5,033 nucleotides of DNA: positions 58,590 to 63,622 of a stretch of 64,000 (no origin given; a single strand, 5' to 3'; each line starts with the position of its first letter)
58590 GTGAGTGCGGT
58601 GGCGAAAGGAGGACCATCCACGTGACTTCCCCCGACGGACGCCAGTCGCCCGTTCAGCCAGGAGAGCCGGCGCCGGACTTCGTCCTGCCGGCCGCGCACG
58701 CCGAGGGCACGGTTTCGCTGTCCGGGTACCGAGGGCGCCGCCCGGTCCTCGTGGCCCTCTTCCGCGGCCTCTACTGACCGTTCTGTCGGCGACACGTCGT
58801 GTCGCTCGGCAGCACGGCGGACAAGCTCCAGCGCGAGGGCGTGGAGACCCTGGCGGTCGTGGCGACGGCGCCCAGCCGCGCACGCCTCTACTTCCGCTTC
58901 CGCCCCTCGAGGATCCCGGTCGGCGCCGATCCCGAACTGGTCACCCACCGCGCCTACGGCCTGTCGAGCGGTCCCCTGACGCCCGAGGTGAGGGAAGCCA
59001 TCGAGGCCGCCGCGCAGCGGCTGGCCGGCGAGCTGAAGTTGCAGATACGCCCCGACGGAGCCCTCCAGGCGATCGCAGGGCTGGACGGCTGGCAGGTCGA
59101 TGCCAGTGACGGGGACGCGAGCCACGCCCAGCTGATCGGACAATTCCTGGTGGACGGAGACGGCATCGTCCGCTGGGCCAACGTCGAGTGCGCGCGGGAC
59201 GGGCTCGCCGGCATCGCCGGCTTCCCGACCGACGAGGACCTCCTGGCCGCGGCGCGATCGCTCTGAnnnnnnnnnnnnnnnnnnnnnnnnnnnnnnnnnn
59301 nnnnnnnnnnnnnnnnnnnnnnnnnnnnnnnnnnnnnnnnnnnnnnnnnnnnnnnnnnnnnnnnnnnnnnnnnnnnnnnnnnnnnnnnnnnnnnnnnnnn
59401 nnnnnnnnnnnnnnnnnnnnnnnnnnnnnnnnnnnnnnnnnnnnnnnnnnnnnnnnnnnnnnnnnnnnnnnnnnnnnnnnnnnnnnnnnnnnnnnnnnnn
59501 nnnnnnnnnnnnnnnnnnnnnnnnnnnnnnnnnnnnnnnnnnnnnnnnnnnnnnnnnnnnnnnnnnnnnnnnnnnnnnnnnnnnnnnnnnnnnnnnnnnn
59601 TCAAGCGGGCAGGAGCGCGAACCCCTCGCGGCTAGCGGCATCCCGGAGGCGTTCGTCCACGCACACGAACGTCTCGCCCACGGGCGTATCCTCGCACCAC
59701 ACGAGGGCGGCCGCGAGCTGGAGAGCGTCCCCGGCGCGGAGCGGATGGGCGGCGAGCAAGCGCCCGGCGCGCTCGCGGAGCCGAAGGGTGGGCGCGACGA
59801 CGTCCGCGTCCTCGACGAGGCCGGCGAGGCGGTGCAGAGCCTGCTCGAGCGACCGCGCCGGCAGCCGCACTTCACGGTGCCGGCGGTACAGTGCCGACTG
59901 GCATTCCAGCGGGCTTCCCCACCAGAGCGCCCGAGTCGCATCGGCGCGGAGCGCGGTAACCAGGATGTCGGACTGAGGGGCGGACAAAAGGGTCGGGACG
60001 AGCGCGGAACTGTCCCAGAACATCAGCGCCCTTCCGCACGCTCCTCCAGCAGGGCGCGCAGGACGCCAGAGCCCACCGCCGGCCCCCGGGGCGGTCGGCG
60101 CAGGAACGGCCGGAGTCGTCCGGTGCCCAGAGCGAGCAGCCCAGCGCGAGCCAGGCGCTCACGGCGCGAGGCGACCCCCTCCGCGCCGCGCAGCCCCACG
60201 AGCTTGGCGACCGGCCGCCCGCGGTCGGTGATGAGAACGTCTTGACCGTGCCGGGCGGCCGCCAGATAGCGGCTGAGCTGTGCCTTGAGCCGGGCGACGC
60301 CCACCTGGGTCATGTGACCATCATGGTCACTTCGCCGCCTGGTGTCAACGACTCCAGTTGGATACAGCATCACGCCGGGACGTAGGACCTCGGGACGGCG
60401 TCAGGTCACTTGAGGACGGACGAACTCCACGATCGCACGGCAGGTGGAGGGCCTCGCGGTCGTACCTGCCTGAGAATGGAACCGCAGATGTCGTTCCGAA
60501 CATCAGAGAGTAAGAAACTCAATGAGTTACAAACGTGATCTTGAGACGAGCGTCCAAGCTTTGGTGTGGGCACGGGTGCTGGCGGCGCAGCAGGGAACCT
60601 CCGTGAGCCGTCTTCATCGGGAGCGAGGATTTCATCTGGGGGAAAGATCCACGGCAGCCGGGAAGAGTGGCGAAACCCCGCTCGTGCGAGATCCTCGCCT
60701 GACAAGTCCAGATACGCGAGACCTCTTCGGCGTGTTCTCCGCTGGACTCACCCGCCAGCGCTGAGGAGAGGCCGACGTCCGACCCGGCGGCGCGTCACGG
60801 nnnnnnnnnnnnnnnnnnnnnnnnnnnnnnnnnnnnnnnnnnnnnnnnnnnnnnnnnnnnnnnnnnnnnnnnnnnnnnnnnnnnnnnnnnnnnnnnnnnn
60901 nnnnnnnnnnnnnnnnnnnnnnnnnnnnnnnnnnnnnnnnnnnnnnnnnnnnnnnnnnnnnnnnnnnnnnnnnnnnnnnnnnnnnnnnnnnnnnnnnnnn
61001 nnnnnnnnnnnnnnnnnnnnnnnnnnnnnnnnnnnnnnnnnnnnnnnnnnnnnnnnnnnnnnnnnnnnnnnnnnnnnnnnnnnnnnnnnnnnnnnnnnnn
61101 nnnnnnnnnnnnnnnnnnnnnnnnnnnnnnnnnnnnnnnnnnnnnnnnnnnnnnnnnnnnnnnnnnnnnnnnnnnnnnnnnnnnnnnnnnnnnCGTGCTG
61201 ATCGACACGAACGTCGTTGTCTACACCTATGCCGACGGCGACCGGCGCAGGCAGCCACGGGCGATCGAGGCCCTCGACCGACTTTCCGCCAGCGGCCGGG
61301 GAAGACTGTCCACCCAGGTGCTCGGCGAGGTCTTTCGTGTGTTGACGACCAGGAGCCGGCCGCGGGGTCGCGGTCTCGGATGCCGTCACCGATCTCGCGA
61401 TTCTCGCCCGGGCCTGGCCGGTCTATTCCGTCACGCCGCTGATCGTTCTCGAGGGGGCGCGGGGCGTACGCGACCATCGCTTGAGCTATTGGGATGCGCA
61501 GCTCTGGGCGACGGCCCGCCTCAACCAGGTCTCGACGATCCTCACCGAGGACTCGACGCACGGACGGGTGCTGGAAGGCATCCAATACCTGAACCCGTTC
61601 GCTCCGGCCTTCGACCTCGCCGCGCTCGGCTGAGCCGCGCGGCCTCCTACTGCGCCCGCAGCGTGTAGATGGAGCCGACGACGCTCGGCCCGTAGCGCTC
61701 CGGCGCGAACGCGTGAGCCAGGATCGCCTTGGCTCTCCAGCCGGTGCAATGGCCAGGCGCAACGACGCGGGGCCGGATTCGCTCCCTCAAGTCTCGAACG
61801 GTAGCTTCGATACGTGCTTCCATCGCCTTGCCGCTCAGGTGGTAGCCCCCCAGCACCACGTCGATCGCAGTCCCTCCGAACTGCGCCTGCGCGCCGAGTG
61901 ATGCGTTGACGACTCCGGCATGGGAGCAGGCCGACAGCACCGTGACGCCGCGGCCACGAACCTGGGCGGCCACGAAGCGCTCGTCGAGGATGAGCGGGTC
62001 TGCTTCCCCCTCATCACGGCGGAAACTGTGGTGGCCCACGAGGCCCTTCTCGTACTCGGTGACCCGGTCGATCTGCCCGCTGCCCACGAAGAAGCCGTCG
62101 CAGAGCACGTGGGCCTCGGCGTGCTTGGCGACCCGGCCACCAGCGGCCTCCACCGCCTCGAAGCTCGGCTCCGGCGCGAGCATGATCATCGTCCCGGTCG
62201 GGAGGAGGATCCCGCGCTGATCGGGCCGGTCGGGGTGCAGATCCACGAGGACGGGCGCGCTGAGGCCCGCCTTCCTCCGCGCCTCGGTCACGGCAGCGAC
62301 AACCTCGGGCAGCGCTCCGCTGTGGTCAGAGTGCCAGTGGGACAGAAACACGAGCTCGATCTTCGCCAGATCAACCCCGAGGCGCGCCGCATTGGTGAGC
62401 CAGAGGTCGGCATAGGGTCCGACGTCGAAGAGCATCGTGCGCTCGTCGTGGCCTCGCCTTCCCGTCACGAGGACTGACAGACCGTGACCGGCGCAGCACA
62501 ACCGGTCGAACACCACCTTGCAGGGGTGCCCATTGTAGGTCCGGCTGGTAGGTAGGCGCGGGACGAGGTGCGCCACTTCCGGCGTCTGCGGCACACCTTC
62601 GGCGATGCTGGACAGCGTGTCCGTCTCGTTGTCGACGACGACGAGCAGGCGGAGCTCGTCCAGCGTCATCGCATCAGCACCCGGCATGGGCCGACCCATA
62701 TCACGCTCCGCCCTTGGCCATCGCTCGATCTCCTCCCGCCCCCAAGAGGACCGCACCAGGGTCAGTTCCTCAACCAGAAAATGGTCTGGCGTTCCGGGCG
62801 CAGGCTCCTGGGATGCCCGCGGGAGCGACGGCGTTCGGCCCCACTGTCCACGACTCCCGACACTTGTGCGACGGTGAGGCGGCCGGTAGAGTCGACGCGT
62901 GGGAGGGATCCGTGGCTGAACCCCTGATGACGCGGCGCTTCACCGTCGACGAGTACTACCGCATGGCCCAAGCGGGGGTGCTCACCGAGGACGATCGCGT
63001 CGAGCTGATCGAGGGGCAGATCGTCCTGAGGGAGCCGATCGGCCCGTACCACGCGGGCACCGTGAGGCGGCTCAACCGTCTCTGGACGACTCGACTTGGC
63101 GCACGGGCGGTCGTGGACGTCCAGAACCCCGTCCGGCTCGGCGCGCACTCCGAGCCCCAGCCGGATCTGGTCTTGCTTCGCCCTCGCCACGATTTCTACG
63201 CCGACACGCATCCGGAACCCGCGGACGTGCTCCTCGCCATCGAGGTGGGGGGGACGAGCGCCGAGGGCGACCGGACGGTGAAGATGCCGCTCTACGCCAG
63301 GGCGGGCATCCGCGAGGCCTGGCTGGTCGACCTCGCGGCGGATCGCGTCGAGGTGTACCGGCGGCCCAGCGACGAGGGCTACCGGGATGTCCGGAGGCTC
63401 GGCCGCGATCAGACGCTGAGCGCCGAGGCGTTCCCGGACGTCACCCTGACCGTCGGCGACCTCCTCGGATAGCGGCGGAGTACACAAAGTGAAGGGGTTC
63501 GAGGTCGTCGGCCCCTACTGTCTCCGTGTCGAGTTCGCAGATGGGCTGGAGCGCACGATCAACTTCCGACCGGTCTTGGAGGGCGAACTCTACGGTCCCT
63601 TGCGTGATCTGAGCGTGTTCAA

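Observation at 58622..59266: Second selenoprotein-candidate Prx-like paralogue, divergently placed next to the cyclase/ATPase/TPR gene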

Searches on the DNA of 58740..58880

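Call 74: search_rna_families(source=window, start=58740, end=58880, threshold=evalue, max_evalue=10)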
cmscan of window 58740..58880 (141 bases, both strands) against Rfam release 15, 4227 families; matches with E-value up to 10: 4.
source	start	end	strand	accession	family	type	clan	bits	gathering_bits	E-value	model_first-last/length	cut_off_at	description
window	58783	58818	+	RF01333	CRISPR-DR20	Gene; CRISPR;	-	21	42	0.022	1-36/36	no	CRISPR RNA direct repeat element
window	58741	58818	+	RF01720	Pseudomon-Rho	Cis-reg;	-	13.8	45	5.2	1-102/102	no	Pseudomon-Rho RNA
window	58745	58808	-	RF01998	group-II-D1D4-1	Intron;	CL00102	13.4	35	1.9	1-84/84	no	Group II catalytic intron D1-D4-1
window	58873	58880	-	RF03139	S4-Bacteroidia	Cis-reg; leader;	CL00119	10.6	34.7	5.9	27-34/34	5'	S4-Bacteroidia ribosomal protein leader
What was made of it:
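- Tried and rejected: At E<=10 on 58740-58880, no SECIS family matched; only chance hits such as a CRISPR repeat model at E = 0.02 (call 74).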

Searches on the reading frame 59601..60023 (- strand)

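Call 21: search_protein_families(library=pfam, proteins=[window:59601-60023:-], max_evalue=0.001)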
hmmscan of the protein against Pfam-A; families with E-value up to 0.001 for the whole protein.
window:59601-60023:- (140 aa): 1 family
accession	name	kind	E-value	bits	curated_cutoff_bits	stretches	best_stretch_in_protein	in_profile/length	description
PF01850.27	PIN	-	0.00023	22.2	23.6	1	2-107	2-101/120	PIN domain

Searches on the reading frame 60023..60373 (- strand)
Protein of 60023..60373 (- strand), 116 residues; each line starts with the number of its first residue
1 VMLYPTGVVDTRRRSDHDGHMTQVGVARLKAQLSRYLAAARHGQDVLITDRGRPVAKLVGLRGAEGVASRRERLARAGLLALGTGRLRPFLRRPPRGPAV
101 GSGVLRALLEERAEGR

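Call 33: search_protein_families(library=pfam, proteins=[window:60023-60373:-], max_evalue=0.00001)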
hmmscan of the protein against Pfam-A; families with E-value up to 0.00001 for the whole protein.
window:60023-60373:- (116 aa): 1 family
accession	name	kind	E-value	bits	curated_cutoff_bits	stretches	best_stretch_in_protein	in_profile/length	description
PF02604.26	PhdYeFM_antitox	-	5.6e-09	36.1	29.8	1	21-62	1-43/74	Antitoxin Phd_YefM, type II toxin-antitoxin system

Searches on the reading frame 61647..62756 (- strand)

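Call 21: search_protein_families(library=pfam, proteins=[window:61647-62756:-], max_evalue=0.001)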
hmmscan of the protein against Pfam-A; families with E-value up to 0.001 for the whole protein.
window:61647-62756:- (369 aa): 1 family
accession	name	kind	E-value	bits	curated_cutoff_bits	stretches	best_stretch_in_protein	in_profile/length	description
PF00753.33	Lactamase_B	-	2.6e-09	37.7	22.7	1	91-204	5-116/196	Metallo-beta-lactamase superfamily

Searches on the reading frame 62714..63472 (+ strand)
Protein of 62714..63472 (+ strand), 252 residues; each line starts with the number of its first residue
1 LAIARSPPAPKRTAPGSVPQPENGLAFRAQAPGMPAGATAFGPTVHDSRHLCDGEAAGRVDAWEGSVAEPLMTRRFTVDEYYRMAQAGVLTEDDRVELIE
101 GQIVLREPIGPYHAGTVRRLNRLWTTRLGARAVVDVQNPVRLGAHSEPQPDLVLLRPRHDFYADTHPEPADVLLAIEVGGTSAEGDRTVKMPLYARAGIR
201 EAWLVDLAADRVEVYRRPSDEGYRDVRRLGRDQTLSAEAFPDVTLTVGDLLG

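Call 21: search_protein_families(library=pfam, proteins=[window:62714-63472:+], max_evalue=0.001)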
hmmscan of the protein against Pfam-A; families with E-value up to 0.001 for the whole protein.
window:62714-63472:+ (252 aa): 1 family
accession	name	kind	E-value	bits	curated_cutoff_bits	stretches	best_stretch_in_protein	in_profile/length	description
PF05685.18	Uma2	-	1.3e-31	109.9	27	1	78-247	1-171/172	Putative restriction endonuclease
